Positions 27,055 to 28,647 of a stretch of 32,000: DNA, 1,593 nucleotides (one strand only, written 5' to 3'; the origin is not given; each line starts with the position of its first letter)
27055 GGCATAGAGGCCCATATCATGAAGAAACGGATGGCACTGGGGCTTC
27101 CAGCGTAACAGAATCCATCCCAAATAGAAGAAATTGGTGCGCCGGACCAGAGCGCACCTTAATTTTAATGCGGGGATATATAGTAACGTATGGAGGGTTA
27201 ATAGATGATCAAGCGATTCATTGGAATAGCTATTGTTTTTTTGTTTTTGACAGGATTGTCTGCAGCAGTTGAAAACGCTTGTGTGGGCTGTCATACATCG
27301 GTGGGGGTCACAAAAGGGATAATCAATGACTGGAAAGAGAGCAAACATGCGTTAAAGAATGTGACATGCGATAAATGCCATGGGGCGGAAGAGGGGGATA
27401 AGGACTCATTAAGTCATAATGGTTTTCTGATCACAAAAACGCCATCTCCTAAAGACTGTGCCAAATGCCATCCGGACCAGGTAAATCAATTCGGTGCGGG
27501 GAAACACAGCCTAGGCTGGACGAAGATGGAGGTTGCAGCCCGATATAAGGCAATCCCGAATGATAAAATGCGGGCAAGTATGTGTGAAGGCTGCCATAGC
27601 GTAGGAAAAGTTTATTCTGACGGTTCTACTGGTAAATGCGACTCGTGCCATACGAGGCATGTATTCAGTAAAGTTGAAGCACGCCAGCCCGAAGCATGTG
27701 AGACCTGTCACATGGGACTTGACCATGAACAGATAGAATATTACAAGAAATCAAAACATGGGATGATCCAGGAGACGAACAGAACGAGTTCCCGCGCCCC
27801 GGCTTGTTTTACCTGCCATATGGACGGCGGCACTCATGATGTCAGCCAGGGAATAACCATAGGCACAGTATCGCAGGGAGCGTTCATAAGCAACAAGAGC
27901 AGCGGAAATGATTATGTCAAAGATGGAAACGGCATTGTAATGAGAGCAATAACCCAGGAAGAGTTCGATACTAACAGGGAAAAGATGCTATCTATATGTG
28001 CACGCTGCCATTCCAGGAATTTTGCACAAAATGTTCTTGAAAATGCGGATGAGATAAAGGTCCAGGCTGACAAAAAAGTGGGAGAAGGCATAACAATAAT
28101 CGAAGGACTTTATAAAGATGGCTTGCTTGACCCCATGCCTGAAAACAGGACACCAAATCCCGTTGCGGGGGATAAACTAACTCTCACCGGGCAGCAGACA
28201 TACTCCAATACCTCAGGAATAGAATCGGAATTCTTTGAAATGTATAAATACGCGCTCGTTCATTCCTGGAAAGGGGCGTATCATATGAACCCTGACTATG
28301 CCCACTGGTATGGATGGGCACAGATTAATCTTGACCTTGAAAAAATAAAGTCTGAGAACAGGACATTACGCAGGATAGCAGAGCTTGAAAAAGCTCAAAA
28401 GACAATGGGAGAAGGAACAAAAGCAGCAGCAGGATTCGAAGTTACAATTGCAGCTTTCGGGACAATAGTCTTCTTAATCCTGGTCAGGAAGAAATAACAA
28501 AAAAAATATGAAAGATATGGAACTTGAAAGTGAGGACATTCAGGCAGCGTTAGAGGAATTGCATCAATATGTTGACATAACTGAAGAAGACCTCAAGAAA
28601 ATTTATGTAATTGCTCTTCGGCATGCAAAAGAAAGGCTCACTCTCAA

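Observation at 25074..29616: cooS / HAO-like octahaem cytochrome / CBS / HPP on one strand: candidate undescribed CO (or ferredoxin) to nitrogen-oxide module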

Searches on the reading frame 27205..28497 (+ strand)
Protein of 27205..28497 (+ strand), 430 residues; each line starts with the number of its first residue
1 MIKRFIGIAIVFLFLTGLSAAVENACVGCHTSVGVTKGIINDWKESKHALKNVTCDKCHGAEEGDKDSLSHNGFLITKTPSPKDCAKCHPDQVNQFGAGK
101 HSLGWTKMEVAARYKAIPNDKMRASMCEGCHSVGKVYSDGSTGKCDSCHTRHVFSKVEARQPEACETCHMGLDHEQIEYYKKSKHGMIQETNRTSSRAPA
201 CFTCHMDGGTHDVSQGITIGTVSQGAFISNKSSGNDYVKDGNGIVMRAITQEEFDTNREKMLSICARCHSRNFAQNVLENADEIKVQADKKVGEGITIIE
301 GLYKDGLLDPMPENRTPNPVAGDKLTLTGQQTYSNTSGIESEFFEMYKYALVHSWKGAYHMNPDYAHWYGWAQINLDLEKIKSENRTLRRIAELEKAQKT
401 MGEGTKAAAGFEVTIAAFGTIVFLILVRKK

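Call 3: search_protein_families(library=pfam, proteins=[window:27205-28497:+], max_evalue=0.01)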
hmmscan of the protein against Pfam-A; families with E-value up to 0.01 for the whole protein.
window:27205-28497:+ (430 aa): 6 families
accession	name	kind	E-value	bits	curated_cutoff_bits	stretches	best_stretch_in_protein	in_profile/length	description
PF13447.11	Multi-haem_cyto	-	8.4e-31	107.6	21.9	1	25-315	4-268/269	Seven times multi-haem cytochrome CxxCH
PF14522.11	Cytochrome_C7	-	9.6e-12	45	24.8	2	83-150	14-67/67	Cytochrome c7 and related cytochrome c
PF13435.11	Cytochrome_C554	-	5.6e-10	40.5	20.8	2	22-60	47-84/84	Cytochrome c554 and c-prime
PF09699.15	Paired_CXXCH_1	-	7.3e-09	35.6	20.6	0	142-171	6-38/41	Doubled CXXCH motif (Paired_CXXCH_1)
PF22113.1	Mtrc-MtrF_II-IV_dom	-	1.2e-06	28.6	30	0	162-214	81-172/176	Outer membrane cytochrome MtrC/MtrF-like, domains II/IV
PF14537.11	Cytochrom_c3_2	-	5.1e-06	27.3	25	1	144-207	8-66/79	Cytochrome c3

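Call 11: search_solved_structures(query=window:27205-28497:+, show_alignments=4, max_evalue=0.01)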
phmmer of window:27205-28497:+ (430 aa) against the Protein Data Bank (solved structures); distinct sequences matched with E-value up to 0.01: 8.
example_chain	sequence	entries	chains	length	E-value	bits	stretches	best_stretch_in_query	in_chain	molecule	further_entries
6h5l_A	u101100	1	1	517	6.3e-36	127.5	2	24-322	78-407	Similar to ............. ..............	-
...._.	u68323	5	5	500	4.6e-32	114.7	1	24-397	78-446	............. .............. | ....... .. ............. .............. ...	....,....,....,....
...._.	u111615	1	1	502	9e-32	113.8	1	25-397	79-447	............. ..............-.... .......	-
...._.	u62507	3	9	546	1.3e-27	100.1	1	46-403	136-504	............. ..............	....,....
1fgj_A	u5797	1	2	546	1.6e-27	99.7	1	46-403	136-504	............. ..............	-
6m0p_A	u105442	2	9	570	2.8e-27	99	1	47-403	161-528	Aerobic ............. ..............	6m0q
4qo5_A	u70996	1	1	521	7.8e-23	84.3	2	130-200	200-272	Hypothetical multiheme protein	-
6hif_G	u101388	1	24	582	1.5e-22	83.4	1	25-319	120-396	Hydrazine dehydrogenase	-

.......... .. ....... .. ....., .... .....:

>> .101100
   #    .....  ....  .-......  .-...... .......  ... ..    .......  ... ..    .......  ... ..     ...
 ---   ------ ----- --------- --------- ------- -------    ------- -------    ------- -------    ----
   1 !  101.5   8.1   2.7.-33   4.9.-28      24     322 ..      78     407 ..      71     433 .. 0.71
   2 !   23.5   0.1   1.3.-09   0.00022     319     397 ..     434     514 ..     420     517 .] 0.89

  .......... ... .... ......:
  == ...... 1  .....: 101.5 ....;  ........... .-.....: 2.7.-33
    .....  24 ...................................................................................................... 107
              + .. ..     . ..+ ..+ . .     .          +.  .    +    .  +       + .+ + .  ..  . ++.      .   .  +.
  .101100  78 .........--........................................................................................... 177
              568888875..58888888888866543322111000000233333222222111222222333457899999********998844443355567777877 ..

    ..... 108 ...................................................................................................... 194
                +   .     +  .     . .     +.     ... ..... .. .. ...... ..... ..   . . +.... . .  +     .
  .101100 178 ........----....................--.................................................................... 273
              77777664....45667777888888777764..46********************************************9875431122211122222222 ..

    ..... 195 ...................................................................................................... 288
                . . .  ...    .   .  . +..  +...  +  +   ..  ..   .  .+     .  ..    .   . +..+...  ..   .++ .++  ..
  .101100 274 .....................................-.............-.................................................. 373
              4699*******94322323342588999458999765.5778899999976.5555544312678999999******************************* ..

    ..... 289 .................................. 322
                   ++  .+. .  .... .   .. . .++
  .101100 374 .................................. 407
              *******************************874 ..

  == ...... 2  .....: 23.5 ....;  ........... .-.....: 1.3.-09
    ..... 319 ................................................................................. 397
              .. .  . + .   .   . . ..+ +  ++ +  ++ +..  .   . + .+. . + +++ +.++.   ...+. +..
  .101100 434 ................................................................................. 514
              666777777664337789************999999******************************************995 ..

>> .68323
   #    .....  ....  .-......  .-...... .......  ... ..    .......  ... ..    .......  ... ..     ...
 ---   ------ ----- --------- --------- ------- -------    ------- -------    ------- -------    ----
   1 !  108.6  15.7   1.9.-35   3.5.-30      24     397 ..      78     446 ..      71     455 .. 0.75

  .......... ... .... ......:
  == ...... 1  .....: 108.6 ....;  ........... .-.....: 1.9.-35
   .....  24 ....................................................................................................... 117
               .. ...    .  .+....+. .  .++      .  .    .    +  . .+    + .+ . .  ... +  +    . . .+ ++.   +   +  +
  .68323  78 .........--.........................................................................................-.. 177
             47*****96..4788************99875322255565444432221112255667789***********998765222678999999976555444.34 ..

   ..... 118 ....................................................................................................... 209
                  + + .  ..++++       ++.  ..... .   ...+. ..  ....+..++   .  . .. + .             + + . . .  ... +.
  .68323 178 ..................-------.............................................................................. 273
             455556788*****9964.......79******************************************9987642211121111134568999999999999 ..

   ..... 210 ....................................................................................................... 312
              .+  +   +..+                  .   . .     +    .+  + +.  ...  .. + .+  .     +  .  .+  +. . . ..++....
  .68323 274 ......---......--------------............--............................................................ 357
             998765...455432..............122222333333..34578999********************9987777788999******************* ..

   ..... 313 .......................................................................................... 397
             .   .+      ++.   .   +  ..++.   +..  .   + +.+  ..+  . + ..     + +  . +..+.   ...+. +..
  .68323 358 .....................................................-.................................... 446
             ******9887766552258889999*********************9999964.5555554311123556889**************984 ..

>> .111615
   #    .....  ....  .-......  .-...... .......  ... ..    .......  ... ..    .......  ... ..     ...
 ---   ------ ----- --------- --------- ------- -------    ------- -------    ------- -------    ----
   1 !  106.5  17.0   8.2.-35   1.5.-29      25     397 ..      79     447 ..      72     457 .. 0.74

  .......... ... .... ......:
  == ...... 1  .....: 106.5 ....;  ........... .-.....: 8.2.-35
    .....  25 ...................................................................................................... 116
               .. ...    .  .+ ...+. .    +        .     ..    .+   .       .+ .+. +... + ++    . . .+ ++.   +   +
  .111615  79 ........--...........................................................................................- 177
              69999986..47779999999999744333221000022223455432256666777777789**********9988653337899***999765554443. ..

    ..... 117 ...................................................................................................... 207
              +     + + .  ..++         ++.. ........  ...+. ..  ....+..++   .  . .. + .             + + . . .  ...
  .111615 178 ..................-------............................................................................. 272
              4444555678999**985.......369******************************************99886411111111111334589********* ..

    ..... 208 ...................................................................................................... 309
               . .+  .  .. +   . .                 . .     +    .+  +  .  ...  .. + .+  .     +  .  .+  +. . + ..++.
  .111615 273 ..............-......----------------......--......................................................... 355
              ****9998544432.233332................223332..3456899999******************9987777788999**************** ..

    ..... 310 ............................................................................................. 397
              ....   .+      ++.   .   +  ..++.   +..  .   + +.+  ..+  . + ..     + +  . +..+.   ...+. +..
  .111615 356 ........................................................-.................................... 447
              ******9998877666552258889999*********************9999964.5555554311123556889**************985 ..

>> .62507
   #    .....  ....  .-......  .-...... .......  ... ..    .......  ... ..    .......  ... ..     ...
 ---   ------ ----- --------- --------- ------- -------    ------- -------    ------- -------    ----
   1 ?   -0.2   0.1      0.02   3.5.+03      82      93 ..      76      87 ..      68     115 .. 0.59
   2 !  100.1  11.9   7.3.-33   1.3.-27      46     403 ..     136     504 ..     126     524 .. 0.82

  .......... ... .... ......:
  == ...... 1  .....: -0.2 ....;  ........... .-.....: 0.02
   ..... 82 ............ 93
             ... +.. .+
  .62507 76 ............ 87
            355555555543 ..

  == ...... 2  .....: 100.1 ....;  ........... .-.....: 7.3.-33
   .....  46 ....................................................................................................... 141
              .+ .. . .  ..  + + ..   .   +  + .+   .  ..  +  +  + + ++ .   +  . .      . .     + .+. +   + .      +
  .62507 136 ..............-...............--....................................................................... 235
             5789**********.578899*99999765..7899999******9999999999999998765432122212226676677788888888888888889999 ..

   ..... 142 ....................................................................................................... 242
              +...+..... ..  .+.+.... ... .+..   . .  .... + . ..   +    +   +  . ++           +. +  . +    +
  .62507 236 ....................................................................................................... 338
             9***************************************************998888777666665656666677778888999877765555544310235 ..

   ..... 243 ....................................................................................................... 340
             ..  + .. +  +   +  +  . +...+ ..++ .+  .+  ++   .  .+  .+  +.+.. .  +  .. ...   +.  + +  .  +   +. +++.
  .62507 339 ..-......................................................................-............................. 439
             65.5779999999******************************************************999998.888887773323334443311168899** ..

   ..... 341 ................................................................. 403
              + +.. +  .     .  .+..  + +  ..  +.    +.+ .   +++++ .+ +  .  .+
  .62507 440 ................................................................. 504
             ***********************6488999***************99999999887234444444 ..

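Call 15: find_homologous_proteins(query=window:27205-28497:+, max_evalue=1e-10)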
Query window:27205-28497:+ (430 aa): 585 proteins with E <= 1e-10 among 3803 candidates; the best 120 are listed.
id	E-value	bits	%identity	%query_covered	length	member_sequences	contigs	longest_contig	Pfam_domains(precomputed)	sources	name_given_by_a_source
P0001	7.9e-252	854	83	100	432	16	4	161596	PF09699.16,PF14537.12,PF13435.12,PF13447.12,PF14522.12,PF22113.2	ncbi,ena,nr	ncbi:MAG: multiheme c-type cytochrome [Candidatus Methanoperedens sp.]|nr:multiheme c-type cytochrom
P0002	6.0e-251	851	84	100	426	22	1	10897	PF09699.16,PF14537.12,PF13435.12,PF13447.12,PF14522.12,PF22113.2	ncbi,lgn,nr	ncbi:MAG TPA: multiheme c-type cytochrome [candidate division Zixibacteria bacterium]|nr:multiheme c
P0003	7.7e-250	847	84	100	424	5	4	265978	PF09699.16,PF14537.12,PF13435.12,PF13447.12,PF14522.12,PF22113.2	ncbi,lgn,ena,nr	ncbi:MAG: multiheme c-type cytochrome [Candidatus Methanoperedens sp.]|nr:multiheme c-type cytochrom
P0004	3.0e-239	812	79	100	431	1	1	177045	PF09699.16,PF14537.12,PF13435.12,PF13447.12,PF14522.12,PF22113.2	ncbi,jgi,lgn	-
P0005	8.8e-237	804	80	100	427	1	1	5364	PF09699.16,PF14537.12,PF13435.12,PF13447.12,PF14522.12,PF22113.2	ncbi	-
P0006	2.2e-231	786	78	96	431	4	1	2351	PF09699.16,PF14537.12,PF13435.12,PF13447.12,PF14522.12,PF22113.2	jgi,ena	-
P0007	2.9e-231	786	77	100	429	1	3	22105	PF09699.16,PF14537.12,PF13435.12,PF13447.12,PF14522.12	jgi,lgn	jgi:hydroxylamine dehydrogenase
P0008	4.6e-222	756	74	99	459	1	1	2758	PF09699.16,PF14537.12,PF13435.12,PF13447.12,PF14522.12,PF22113.2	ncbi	-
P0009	1.2e-220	751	76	93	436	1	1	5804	PF09699.16,PF14537.12,PF13435.12,PF13447.12,PF14522.12,PF22113.2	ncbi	-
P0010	2.3e-218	743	74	96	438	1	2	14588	PF14537.12,PF13435.12,PF13447.12,PF14522.12,PF22113.2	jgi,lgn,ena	-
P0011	2.7e-218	743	74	96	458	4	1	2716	PF14537.12,PF13435.12,PF13447.12,PF14522.12,PF22113.2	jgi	-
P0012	1.9e-217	740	74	96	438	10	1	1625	PF09699.16,PF14537.12,PF13435.12,PF13447.12,PF14522.12,PF22113.2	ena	-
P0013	2.0e-215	734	72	100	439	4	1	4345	PF09699.16,PF14537.12,PF13435.12,PF13447.12,PF14522.12,PF22113.2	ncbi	-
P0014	2.1e-215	734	70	100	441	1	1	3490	PF09699.16,PF14537.12,PF13435.12,PF13447.12,PF14522.12,PF22113.2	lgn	-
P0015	2.3e-214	730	72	100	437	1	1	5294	PF09699.16,PF14537.12,PF13435.12,PF13447.12,PF14522.12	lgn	-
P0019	2.1e-208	711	68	100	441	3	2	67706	PF09699.16,PF14537.12,PF13435.12,PF02085.22,PF13447.12,PF14522.12,PF22113.2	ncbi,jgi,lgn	-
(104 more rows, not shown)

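Call 16: find_encoding_contigs(protein=P0001, flank=8000, max_places=4)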
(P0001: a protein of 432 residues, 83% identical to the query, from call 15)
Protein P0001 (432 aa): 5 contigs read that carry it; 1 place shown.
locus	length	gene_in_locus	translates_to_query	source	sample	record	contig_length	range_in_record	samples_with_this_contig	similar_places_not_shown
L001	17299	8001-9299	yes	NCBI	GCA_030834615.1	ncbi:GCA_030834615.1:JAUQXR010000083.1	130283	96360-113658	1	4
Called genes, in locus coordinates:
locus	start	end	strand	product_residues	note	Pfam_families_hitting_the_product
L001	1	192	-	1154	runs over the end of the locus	PF00384:Molybdopterin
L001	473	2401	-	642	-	PF03063:Prismane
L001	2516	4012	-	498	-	PF09887:DUF2114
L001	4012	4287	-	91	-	PF08979:DUF1894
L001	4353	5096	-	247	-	PF00037:Fer4 (faint), PF12837:Fer4_6 (weak), PF12838:Fer4_7 (faint), PF13237:Fer4_10 (weak), PF14697:Fer4_21 (weak), PF25160:LdpA_Fe-S-bd (faint), PF13187:Fer4_9 (weak), PF27217:AF_0155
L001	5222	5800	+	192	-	PF12802:MarR_2 (weak), PF01047:MarR (faint), PF13404:HTH_AsnC-type, PF13412:HTH_24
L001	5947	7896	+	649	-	PF03063:Prismane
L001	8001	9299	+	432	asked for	PF22113:Mtrc-MtrF_II-IV_dom (faint), PF09699:Paired_CXXCH_1 (faint), PF13435:Cytochrome_C554 (faint), PF13447:Multi-haem_cyto, PF14522:Cytochrome_C7 (faint), PF14537:Cytochrom_c3_2 (faint)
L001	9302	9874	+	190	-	PF00571:CBS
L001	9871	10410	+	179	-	PF04982:TM_HPP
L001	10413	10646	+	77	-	PF13459:Fer4_15, PF13370:Fer4_13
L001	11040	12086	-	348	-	-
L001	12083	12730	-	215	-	PF03787:RAMPs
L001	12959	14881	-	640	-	PF00753:Lactamase_B, PF23023:Anti-Pycsar_Apyc1 (weak), PF12706:Lactamase_B_2, PF10996:Beta-Casp, PF07521:RMMBL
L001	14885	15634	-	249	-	PF12840:HTH_20, PF13412:HTH_24, PF01022:HTH_5, PF02830:V4R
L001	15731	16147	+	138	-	PF02915:Rubrerythrin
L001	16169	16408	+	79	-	PF13597:NRDD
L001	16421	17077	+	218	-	PF03460:NIR_SIR_ferr, PF01077:NIR_SIR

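Call 17: find_encoding_contigs(protein=P0019, flank=8000, max_places=3)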
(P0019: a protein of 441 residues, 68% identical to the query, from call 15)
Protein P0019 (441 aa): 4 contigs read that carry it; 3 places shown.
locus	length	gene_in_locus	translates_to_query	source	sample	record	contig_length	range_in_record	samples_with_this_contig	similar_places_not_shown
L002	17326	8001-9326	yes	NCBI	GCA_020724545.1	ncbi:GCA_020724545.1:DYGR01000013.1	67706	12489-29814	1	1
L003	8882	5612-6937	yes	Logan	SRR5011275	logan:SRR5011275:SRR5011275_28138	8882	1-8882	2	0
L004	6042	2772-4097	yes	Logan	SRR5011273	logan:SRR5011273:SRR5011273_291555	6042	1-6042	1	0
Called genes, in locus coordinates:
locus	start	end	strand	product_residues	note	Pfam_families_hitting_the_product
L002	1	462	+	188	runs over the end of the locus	-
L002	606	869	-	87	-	PF12441:CopG_antitoxin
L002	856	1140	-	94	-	PF04365:BrnT_toxin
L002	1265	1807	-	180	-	PF11848:DUF3368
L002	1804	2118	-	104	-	PF03683:UPF0175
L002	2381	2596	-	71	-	-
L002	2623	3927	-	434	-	PF07992:Pyr_redox_2, PF01266:DAO (faint), PF00070:Pyr_redox, PF22366:NDH2_C (weak)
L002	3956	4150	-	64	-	PF23477:zf_Tbcl_2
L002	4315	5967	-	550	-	PF12801:Fer4_5 (weak)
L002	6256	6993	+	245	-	-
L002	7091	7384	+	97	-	PF02416:TatA_B_E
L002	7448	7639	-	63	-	PF02627:CMD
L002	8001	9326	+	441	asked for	PF02085:Cytochrom_CIII (faint), PF09699:Paired_CXXCH_1 (faint), PF13435:Cytochrome_C554 (faint), PF14537:Cytochrom_c3_2 (faint), PF22113:Mtrc-MtrF_II-IV_dom (faint), PF13447:Multi-haem_cyto, PF14522:Cytochrome_C7 (weak)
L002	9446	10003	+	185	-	PF00571:CBS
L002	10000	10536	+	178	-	PF04982:TM_HPP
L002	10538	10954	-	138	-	PF00115:COX1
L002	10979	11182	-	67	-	PF08984:DUF1858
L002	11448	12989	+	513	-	PF10282:Lactonase (faint), PF21783:YNCE (faint)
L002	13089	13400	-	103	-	-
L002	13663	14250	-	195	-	PF00589:Phage_integrase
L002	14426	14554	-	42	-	-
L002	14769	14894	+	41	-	-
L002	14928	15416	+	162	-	PF03264:Cytochrom_NNT, PF14522:Cytochrome_C7 (faint)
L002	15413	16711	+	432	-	PF02335:Cytochrom_C552, PF14522:Cytochrome_C7 (faint)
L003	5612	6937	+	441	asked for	PF02085:Cytochrom_CIII (faint), PF09699:Paired_CXXCH_1 (faint), PF13435:Cytochrome_C554 (faint), PF14537:Cytochrom_c3_2 (faint), PF22113:Mtrc-MtrF_II-IV_dom (faint), PF13447:Multi-haem_cyto, PF14522:Cytochrome_C7 (weak)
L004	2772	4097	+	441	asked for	PF02085:Cytochrom_CIII (faint), PF09699:Paired_CXXCH_1 (faint), PF13435:Cytochrome_C554 (faint), PF14537:Cytochrom_c3_2 (faint), PF22113:Mtrc-MtrF_II-IV_dom (faint), PF13447:Multi-haem_cyto, PF14522:Cytochrome_C7 (weak)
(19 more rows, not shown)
